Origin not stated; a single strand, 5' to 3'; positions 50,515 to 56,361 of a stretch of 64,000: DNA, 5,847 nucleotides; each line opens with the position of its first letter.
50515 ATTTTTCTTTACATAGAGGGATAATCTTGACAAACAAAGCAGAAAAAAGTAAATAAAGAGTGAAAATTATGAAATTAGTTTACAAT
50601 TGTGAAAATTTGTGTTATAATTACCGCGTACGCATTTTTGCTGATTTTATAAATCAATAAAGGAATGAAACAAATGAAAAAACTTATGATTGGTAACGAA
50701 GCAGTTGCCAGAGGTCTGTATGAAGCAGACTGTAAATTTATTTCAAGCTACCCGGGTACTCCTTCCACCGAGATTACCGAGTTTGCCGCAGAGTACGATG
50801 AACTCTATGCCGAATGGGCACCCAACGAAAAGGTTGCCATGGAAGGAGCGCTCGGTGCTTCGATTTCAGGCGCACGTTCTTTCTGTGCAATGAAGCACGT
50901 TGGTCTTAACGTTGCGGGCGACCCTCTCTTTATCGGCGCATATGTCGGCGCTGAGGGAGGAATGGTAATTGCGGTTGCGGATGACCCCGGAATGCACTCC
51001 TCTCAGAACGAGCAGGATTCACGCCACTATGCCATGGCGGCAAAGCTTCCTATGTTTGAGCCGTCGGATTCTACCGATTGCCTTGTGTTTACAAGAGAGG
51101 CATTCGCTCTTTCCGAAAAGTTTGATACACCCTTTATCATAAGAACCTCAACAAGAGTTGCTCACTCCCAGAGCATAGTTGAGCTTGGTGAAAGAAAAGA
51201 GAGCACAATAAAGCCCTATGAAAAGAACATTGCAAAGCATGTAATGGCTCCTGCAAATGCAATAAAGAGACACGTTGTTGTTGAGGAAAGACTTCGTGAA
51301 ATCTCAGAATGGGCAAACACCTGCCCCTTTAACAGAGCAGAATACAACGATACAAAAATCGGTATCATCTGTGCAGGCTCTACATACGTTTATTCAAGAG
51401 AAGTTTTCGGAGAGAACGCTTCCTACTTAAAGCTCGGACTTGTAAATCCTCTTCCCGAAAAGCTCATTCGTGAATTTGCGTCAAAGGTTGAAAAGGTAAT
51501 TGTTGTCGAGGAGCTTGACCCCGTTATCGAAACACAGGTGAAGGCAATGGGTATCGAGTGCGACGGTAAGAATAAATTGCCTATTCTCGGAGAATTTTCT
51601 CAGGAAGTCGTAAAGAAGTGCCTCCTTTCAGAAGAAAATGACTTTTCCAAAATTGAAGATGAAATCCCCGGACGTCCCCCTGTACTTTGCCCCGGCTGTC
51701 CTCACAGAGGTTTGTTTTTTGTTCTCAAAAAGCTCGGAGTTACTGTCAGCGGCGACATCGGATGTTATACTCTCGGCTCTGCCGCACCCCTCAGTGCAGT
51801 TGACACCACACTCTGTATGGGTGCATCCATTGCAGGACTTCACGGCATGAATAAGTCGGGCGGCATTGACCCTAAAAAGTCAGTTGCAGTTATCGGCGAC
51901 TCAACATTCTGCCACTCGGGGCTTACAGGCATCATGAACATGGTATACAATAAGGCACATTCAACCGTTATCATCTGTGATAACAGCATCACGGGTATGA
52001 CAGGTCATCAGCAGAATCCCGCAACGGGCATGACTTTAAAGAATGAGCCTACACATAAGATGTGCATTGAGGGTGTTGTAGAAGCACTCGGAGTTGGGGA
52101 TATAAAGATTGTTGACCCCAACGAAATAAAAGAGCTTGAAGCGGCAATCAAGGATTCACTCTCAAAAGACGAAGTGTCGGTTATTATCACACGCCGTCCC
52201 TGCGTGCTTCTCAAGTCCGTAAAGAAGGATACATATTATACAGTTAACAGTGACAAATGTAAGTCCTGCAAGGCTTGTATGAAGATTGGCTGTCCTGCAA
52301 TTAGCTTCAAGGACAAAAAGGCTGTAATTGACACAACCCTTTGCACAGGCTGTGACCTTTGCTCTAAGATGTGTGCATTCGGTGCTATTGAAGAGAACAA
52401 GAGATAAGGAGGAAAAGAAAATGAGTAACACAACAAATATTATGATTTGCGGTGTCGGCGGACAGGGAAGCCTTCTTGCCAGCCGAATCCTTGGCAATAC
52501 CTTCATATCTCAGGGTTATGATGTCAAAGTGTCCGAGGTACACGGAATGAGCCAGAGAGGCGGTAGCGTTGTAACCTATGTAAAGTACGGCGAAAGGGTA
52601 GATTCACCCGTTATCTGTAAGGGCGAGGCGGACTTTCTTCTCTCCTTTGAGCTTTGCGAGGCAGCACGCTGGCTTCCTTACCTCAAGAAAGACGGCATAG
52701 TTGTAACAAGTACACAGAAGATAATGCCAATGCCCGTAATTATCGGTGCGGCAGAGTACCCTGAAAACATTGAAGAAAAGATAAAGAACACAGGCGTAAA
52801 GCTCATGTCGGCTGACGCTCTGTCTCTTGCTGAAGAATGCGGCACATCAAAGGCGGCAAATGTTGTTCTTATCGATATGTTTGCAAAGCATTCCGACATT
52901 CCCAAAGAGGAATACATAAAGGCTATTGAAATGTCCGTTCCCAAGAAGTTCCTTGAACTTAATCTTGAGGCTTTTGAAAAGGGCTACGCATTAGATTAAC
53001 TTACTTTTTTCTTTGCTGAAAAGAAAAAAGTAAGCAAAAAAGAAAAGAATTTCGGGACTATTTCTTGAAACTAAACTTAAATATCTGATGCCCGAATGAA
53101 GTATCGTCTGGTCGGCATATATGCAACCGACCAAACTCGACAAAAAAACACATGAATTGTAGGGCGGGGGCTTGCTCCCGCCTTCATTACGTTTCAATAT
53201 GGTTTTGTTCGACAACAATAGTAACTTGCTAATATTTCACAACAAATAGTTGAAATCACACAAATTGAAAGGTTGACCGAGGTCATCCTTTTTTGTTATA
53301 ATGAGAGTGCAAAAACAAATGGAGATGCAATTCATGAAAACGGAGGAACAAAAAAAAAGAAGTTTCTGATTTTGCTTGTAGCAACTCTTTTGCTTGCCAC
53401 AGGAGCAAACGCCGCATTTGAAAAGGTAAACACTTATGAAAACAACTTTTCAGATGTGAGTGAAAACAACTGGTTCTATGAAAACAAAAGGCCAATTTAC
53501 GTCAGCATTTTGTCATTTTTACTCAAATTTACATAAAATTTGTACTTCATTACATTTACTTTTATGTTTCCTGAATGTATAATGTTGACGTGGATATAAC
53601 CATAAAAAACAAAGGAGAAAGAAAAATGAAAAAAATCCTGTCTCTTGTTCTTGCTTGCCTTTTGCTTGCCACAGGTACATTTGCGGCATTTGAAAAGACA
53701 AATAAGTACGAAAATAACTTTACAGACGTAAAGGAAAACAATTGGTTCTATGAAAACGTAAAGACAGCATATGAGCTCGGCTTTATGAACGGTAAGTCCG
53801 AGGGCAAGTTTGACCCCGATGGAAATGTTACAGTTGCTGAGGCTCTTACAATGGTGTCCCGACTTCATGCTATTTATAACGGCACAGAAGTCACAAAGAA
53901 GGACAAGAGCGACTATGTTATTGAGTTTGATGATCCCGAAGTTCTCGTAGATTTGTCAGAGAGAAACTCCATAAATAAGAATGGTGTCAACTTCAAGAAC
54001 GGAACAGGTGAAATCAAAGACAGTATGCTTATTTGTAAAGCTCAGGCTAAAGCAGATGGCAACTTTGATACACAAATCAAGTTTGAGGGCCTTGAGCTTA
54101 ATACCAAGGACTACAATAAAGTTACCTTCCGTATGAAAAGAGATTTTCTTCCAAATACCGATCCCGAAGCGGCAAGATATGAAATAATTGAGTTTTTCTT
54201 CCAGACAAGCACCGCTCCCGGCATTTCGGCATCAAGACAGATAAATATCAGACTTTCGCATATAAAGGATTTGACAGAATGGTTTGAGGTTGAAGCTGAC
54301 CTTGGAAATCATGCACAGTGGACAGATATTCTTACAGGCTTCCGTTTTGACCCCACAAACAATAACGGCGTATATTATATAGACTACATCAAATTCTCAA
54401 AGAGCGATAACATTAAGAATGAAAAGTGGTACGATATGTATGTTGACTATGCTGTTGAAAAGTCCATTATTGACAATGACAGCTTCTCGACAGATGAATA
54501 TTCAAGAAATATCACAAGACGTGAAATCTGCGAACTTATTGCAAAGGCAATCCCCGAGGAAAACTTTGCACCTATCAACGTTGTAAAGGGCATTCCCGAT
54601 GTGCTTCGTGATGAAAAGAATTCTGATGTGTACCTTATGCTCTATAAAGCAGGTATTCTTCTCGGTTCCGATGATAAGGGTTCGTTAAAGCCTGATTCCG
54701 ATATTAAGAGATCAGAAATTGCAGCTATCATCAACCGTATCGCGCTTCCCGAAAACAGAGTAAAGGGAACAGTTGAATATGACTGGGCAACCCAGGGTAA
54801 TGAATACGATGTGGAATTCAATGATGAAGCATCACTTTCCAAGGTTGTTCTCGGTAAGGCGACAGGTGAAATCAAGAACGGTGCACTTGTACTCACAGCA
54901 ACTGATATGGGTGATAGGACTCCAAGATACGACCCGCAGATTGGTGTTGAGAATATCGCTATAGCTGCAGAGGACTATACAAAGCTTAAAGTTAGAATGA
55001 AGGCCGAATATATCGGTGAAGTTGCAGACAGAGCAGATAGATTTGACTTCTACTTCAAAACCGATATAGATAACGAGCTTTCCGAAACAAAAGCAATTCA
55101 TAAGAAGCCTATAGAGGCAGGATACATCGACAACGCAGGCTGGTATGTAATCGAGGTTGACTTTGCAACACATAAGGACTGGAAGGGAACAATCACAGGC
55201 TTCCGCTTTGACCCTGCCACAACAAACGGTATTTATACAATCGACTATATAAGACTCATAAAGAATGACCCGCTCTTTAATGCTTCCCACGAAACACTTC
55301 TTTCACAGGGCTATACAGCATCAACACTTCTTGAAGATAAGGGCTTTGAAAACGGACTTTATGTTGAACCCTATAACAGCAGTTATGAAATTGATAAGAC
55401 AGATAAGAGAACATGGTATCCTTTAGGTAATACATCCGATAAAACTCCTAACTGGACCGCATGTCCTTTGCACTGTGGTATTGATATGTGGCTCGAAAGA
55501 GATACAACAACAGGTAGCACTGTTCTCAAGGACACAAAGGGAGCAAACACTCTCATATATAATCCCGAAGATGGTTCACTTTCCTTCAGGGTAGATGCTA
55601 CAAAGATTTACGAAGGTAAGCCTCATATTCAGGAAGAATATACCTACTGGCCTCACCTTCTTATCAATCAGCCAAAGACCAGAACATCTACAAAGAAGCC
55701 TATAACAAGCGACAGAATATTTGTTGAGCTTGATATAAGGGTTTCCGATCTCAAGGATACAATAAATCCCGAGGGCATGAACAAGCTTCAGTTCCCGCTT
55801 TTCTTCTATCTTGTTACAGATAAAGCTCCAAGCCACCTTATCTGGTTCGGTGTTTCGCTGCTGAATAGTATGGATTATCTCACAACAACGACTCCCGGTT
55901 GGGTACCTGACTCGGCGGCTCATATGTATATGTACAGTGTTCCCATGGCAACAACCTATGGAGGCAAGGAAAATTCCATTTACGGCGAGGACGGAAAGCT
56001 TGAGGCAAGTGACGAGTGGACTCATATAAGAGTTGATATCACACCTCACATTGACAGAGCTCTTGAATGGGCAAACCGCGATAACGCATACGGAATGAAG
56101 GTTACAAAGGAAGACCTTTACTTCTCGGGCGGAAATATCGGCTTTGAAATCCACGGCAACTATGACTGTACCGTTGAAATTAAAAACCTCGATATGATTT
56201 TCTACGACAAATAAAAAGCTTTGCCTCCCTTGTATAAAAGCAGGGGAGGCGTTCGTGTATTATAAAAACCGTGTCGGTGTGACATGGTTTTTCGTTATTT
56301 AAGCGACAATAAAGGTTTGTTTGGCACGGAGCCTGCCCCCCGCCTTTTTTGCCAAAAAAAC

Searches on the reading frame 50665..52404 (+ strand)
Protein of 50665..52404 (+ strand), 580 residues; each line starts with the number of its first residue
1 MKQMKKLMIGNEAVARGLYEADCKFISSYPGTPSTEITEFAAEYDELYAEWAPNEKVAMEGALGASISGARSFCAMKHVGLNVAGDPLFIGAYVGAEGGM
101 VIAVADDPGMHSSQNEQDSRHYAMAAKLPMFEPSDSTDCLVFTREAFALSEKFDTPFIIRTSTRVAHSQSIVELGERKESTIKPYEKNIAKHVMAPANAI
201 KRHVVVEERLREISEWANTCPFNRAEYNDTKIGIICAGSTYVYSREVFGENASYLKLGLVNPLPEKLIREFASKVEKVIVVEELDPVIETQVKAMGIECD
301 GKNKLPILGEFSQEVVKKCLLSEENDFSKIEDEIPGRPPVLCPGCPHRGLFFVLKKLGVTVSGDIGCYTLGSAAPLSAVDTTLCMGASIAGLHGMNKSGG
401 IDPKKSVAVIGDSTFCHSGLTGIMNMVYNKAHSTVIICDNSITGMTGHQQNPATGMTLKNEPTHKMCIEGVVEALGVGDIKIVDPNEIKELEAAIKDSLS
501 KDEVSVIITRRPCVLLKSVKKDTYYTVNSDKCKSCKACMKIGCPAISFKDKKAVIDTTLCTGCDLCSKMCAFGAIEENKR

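Call 65: search_protein_families(library=pfam, proteins=[window:50665-52404:+], max_evalue=0.00001)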
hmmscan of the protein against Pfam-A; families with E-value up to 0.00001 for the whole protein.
window:50665-52404:+ (580 aa): 2 families
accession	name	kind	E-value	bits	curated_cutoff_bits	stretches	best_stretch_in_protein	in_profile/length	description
PF02775.26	TPP_enzyme_C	-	4e-20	72.6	21.9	1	364-507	1-149/151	Thiamine pyrophosphate enzyme, C-terminal TPP binding domain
PF01855.24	POR_N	-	4e-15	56.6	27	1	17-191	2-185/231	Pyruvate flavodoxin/ferredoxin oxidoreductase, thiamine diP-bdg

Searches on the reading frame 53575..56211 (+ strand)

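Call 65: search_protein_families(library=pfam, proteins=[window:53575-56211:+], max_evalue=0.00001)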
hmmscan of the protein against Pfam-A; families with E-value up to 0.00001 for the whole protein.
window:53575-56211:+ (879 aa): 1 family
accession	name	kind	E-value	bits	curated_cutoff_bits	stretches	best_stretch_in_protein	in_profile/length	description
PF00395.25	SLH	-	3.1e-13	49.9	20.8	1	48-90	1-43/44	S-layer homology domain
